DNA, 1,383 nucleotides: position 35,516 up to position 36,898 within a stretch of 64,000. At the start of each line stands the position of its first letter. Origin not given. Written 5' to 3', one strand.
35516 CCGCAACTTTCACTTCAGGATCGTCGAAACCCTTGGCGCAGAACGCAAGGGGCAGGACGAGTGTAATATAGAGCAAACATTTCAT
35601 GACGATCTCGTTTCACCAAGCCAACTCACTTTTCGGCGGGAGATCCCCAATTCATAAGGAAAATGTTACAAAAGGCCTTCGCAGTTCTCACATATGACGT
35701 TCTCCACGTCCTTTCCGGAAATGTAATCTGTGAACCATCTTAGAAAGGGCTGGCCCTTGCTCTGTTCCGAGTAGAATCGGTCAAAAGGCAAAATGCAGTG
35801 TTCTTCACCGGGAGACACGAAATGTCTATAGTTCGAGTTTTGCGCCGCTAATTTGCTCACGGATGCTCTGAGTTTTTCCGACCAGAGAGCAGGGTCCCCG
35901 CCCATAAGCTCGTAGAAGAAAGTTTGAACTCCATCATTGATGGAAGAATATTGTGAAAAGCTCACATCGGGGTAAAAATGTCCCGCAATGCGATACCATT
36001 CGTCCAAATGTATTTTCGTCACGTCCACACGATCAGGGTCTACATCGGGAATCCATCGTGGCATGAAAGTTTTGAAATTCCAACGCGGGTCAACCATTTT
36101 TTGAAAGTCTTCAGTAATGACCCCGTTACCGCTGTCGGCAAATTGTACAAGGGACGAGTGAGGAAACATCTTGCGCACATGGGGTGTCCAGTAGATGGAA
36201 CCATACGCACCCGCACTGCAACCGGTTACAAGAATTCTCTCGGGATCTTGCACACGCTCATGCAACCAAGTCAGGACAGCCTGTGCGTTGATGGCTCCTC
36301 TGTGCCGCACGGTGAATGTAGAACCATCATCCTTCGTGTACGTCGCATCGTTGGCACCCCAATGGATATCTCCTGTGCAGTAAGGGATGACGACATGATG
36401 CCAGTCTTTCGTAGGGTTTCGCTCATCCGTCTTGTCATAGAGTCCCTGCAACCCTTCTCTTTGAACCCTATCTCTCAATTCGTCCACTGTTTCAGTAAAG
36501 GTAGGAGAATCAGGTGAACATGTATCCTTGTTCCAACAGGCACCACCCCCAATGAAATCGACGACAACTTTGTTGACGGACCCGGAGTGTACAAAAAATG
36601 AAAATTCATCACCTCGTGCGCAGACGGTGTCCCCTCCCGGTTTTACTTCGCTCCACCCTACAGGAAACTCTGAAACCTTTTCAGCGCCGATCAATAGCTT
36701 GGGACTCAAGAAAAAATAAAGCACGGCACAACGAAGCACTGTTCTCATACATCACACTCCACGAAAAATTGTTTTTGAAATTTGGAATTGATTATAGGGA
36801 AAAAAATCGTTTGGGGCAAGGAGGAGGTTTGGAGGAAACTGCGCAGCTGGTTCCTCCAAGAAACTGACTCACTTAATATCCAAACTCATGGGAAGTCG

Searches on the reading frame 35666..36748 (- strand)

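Call 53: search_protein_families(library=pfam, proteins=[window:35666-36748:-], max_evalue=0.00001)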
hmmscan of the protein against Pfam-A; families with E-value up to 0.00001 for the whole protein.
window:35666-36748:- (360 aa): 1 family
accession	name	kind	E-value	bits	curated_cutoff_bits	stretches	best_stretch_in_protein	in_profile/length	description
PF03283.19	PAE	-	5e-21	75.6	26.6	1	41-222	22-201/355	Pectinacetylesterase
